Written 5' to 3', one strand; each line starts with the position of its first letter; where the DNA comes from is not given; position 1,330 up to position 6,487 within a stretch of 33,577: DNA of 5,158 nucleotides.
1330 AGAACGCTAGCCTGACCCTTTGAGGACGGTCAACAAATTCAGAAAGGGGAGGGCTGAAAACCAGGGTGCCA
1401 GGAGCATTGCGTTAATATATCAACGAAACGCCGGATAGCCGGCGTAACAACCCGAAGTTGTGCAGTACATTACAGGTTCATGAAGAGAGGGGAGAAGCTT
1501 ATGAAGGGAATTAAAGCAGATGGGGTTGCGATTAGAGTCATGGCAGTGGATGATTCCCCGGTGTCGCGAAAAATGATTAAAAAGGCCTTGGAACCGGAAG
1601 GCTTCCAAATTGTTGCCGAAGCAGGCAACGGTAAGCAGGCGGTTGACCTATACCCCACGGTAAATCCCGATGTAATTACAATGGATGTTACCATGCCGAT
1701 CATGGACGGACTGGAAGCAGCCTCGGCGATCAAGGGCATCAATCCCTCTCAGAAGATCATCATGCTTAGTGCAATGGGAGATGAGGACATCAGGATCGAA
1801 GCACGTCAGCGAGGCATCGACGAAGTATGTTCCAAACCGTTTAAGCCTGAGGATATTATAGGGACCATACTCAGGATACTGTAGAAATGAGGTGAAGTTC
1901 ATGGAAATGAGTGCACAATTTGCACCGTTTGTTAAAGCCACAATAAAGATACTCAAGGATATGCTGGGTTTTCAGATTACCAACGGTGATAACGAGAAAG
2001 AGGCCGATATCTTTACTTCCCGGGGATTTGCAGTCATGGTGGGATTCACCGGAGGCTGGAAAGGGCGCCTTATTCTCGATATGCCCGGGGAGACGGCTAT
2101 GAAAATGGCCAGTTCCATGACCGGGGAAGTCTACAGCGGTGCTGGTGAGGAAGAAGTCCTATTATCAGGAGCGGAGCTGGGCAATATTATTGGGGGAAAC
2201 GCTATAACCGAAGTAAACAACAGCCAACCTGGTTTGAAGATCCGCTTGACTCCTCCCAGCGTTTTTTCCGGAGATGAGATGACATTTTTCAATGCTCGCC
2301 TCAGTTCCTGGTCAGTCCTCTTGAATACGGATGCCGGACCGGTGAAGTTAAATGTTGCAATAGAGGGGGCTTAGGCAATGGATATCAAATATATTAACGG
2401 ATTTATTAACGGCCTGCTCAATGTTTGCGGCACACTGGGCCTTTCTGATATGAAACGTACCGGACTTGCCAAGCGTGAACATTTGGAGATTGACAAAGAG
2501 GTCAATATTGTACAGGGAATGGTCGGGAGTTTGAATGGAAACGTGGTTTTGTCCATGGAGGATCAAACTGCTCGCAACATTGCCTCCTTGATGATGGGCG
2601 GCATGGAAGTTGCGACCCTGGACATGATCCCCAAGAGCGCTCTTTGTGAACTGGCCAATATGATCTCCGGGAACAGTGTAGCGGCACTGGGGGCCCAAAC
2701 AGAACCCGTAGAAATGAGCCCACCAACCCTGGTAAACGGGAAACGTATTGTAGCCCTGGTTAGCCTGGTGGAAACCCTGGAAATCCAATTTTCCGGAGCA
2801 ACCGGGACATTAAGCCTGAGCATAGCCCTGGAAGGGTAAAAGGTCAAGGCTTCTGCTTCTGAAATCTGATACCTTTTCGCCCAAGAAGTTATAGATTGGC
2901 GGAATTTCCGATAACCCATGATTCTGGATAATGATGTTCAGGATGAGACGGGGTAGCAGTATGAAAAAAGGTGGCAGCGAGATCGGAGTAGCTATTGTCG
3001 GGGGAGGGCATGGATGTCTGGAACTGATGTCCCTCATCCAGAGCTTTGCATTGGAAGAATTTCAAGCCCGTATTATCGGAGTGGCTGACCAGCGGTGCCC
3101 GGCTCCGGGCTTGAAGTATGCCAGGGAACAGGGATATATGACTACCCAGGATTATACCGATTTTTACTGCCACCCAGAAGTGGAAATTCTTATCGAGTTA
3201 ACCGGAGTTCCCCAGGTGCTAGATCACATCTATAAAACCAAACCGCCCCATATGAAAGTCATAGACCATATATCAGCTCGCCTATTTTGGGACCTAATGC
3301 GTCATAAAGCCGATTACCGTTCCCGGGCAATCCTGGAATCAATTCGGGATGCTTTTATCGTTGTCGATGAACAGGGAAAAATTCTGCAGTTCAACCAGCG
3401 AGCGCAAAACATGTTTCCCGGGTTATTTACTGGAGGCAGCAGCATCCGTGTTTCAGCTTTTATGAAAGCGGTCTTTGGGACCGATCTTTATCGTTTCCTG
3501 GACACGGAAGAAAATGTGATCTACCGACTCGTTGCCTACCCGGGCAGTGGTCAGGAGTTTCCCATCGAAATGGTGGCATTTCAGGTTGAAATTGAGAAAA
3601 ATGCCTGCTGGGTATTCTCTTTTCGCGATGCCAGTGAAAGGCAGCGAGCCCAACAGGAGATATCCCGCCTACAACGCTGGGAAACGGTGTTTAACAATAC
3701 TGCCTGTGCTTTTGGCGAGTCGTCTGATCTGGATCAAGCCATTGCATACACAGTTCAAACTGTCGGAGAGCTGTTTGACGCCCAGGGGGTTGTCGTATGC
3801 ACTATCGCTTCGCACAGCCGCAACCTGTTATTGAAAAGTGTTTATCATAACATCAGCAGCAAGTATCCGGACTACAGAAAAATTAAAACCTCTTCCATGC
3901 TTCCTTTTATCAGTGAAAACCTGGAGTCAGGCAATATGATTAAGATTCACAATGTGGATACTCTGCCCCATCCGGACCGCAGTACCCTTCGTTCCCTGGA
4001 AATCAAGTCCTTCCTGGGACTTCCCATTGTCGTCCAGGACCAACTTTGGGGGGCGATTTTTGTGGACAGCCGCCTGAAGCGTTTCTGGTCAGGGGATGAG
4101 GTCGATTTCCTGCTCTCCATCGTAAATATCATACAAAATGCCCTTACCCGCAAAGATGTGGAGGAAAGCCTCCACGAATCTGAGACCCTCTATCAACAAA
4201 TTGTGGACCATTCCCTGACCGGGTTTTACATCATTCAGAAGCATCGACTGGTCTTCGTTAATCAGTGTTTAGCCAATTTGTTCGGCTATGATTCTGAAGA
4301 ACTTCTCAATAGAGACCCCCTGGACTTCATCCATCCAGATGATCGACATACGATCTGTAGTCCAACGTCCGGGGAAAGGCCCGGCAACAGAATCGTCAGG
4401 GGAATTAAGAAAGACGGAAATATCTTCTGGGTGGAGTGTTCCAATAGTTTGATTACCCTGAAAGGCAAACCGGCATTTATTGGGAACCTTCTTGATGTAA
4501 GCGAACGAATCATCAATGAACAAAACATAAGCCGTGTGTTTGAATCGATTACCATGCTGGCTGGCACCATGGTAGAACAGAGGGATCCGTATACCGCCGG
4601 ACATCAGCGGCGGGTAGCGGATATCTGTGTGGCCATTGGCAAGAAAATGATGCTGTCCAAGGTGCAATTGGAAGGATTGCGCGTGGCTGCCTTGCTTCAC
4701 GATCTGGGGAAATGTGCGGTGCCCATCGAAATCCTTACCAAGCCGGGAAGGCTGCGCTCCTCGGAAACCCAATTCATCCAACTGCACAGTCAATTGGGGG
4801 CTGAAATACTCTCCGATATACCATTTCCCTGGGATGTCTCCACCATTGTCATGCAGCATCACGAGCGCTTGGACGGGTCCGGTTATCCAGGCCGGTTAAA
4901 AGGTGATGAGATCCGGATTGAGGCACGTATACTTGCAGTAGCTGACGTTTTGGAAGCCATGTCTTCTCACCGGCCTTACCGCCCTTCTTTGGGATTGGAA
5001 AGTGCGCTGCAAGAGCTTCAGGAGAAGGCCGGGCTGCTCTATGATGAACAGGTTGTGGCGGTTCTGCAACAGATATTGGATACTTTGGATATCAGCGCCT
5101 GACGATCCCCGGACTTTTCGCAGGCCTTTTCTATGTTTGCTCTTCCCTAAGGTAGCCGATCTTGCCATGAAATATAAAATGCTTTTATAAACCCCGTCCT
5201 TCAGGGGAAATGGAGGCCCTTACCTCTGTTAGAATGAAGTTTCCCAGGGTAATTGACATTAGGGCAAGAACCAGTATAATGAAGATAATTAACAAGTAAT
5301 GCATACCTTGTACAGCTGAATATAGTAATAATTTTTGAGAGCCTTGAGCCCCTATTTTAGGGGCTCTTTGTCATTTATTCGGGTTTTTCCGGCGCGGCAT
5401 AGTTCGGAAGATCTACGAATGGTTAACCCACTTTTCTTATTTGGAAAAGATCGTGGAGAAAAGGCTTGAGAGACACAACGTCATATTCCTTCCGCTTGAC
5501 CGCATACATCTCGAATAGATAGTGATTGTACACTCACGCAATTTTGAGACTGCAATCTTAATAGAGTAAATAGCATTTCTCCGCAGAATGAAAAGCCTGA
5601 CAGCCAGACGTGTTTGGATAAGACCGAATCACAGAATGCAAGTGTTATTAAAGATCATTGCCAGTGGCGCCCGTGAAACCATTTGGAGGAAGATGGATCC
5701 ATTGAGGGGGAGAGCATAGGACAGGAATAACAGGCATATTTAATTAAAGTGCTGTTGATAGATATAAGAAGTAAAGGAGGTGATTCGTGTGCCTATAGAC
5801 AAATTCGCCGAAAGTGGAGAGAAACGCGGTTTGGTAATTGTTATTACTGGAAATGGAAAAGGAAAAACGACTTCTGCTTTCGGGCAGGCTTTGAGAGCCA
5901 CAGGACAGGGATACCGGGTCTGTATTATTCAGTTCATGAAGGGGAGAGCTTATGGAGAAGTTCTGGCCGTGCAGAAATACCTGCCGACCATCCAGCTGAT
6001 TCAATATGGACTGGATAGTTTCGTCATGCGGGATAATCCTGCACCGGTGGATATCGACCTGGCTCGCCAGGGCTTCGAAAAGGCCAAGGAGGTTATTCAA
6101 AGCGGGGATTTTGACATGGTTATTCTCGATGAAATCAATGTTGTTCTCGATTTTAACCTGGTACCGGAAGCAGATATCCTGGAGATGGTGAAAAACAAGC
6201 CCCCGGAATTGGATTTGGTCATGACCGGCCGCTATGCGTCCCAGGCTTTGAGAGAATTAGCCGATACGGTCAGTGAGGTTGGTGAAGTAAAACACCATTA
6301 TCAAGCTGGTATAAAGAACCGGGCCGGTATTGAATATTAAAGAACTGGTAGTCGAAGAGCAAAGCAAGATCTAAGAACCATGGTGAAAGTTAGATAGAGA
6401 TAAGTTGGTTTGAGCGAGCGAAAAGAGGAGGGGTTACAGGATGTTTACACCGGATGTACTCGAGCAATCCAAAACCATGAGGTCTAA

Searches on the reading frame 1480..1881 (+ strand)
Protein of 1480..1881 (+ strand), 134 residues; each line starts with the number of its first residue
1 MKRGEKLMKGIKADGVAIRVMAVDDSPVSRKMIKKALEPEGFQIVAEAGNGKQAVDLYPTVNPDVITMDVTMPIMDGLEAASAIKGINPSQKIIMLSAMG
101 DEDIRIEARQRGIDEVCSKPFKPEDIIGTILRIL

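Call 8: search_protein_families(library=pfam, proteins=[window:1480-1881:+])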
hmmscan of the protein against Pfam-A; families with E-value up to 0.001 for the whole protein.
window:1480-1881:+ (134 aa): 1 family
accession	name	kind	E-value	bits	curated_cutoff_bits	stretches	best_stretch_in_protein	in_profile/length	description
PF00072.30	Response_reg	-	1.5e-27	96.4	30.2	1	20-129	1-109/111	Response regulator receiver domain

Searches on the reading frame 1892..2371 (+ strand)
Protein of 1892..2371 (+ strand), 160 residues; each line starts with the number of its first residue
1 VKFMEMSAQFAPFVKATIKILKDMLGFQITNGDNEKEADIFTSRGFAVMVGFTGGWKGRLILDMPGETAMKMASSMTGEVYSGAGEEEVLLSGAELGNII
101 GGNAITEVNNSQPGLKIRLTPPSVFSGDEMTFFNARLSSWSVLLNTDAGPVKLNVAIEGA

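Call 8: search_protein_families(library=pfam, proteins=[window:1892-2371:+])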
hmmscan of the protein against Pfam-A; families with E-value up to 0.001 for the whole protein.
window:1892-2371:+ (160 aa): 2 families
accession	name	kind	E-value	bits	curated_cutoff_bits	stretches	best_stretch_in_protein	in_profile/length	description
PF13690.11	CheX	-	9.8e-19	67.7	27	1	47-131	2-79/94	Chemotaxis phosphatase CheX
PF04509.17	CheC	-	7.6e-06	26.2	22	1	95-125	8-37/38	CheC-like family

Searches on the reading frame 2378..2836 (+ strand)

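Call 8: search_protein_families(library=pfam, proteins=[window:2378-2836:+])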
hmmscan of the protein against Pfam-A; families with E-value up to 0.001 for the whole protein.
window:2378-2836:+ (153 aa): 2 families
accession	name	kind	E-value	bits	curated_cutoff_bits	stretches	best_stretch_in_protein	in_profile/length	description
PF13690.11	CheX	-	3.4e-17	62.7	27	1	44-138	3-93/94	Chemotaxis phosphatase CheX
PF04509.17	CheC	-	8e-06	26.1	22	1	86-119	3-37/38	CheC-like family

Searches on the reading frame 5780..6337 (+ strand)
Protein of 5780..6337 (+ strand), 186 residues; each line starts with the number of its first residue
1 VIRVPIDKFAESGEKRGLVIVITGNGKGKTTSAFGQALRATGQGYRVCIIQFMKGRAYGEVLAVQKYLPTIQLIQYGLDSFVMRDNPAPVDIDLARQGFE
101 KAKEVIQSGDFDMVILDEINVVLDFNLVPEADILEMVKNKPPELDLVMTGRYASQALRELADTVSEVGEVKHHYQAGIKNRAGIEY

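Call 7: search_protein_families(library=ncbifam, proteins=[window:5780-6337:+])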
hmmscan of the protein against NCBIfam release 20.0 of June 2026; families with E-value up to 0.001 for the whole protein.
window:5780-6337:+ (186 aa): 4 families
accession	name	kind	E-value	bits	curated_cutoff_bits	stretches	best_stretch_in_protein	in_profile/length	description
NF004637.0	PRK05986.1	subfamily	1.8e-55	187.7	185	1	9-186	21-197/197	cob(I)yrinic acid a,c-diamide adenosyltransferase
TIGR00708.1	cobA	equivalog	3.1e-49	167.1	167.75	1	14-186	3-177/177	cob(I)yrinic acid a,c-diamide adenosyltransferase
NF005647.0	PRK07413.1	equivalog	3.5e-28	98.4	426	1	18-186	202-382/382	cob(I)yrinic acid a,c-diamide adenosyltransferase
NF005648.0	PRK07414.1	equivalog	3.2e-25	88.7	248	1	16-168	21-173/178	P-loop NTPase family protein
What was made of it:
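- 5780..6340 (+): ATP:cob(I)alamin adenosyltransferase (CobA/BtuR type), which makes and delivers adenosylcobalamin. The likely start is the GTG at 5789, after the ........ ribosome-binding site. NF004637 at 187.7 bits and TIGR00708 at 167.1 bits (call 7).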

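Call 8: search_protein_families(library=pfam, proteins=[window:5780-6337:+])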
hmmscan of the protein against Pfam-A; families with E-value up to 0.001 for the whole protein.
window:5780-6337:+ (186 aa): 1 family
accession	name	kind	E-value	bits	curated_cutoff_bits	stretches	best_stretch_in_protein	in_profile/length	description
PF02572.21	CobA_CobO_BtuR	-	7.2e-62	209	25.7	1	15-186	1-172/172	ATP:corrinoid adenosyltransferase BtuR/CobO/CobP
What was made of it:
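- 5780..6340 (+): PF02572 at 209 bits (call 8).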
